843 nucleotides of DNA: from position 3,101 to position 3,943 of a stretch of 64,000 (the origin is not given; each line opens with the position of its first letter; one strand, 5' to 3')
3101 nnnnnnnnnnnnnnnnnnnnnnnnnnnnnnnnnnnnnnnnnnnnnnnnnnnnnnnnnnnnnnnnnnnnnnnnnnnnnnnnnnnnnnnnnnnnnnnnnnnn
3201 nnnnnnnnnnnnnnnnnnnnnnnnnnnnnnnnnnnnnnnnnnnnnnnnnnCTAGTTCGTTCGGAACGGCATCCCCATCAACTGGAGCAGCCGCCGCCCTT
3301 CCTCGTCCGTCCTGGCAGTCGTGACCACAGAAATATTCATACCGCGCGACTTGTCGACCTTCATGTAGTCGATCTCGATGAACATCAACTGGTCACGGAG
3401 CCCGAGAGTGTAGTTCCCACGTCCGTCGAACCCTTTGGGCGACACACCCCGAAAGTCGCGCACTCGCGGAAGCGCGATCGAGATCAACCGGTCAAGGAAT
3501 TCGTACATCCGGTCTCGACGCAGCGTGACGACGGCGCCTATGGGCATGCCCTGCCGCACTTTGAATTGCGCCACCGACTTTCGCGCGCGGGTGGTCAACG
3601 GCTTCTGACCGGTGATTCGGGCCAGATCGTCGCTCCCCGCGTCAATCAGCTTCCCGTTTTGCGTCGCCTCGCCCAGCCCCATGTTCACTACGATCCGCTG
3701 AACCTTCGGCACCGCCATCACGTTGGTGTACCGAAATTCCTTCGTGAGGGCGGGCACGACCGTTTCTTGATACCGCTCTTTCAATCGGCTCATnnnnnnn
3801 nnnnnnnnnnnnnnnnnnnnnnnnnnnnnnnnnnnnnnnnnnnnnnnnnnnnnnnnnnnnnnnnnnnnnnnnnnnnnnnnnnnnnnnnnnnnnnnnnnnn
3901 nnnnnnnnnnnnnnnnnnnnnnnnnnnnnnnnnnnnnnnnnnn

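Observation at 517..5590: S10/spc ribosomal-protein operon is broken up by five element-derived spacers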

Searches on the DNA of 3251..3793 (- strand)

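Call 62: search_rna_families(sources=[L155, L131, L132, L133, L110], threshold=evalue, max_evalue=0.1)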
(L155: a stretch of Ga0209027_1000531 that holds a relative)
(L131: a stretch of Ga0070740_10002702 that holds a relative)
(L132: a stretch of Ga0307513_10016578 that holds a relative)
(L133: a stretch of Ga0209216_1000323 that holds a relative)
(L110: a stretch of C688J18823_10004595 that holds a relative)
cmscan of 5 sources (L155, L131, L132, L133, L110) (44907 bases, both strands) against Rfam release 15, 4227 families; matches with E-value up to 0.1: 24.
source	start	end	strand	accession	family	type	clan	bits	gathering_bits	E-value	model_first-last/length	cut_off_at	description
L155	7792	7930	+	RF04120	MIR5998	Gene; miRNA;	-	42.8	180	6e-06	1-173/173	no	MIR5998 microRNA precursor family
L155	7792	7930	-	RF04120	MIR5998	Gene; miRNA;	-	36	180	0.00037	1-173/173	no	MIR5998 microRNA precursor family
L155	2395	2467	-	RF03956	mir-737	Gene; miRNA;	-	35.8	60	0.026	1-63/63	no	mir-737 microRNA precursor family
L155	7799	7924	+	RF04134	MIR7504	Gene; miRNA;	-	35.6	83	0.0085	1-124/124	no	MIR7504 microRNA precursor family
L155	7800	7923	-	RF04209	MIR7533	Gene; miRNA;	-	35.2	230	0.0018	57-193/249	no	MIR7533 microRNA precursor family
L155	2395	2467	+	RF03956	mir-737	Gene; miRNA;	-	35.1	60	0.039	1-63/63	no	mir-737 microRNA precursor family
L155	2381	2494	+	RF01859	Phe_leader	Cis-reg; leader;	-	34.5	55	0.043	1-125/125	no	Phenylalanine leader peptide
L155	7806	7917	-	RF03956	mir-737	Gene; miRNA;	-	33.9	60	0.074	1-63/63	no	mir-737 microRNA precursor family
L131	834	910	-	RF04113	MIR1523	Gene; miRNA;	-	33.5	96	0.0042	1-92/92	no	MIR1523 microRNA precursor family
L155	6447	6516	-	RF04073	mir-727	Gene; miRNA;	-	33.4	104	0.0069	1-91/91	no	mir-727 microRNA precursor family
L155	7798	7925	+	RF04209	MIR7533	Gene; miRNA;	-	33.1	230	0.0056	41-209/249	no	MIR7533 microRNA precursor family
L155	5309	5391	-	RF04113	MIR1523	Gene; miRNA;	-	32.9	96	0.006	1-92/92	no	MIR1523 microRNA precursor family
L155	5042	5104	+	RF03607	mir-9447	Gene; miRNA;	-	32.9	67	0.011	1-68/68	no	mir-9447 microRNA precursor family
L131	825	914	+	RF04113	MIR1523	Gene; miRNA;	-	32.5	96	0.0076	1-92/92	no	MIR1523 microRNA precursor family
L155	4404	4488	-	RF04113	MIR1523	Gene; miRNA;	-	31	96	0.021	1-92/92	no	MIR1523 microRNA precursor family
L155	6433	6523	+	RF04073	mir-727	Gene; miRNA;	-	31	104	0.031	1-91/91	no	mir-727 microRNA precursor family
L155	7804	7919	+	RF04210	MIR8643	Gene; miRNA;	-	30.7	135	0.023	1-150/150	no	MIR8643 microRNA precursor family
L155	5307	5391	+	RF04113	MIR1523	Gene; miRNA;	-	30.1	96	0.036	1-92/92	no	MIR1523 microRNA precursor family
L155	4403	4487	+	RF04113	MIR1523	Gene; miRNA;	-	29.3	96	0.063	1-92/92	no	MIR1523 microRNA precursor family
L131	832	912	-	RF03506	mir-587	Gene; miRNA;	-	28.8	80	0.037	1-74/74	no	mir-587 microRNA precursor family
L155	6437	6526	-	RF04099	MIR837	Gene; miRNA;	-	28.6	117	0.095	1-122/122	no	MIR837 microRNA precursor family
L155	5031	5114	-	RF04164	MIR1507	Gene; miRNA;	-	28.5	73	0.016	1-107/107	no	MIR1507 microRNA precursor family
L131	833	903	+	RF03506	mir-587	Gene; miRNA;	-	28.4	80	0.047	1-74/74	no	mir-587 microRNA precursor family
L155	8730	8871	+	RF00511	IRES_KSHV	Cis-reg; IRES;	-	23.3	100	0.02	1-248/248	no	Kaposi's sarcoma-associated herpesvirus internal ribosome entry site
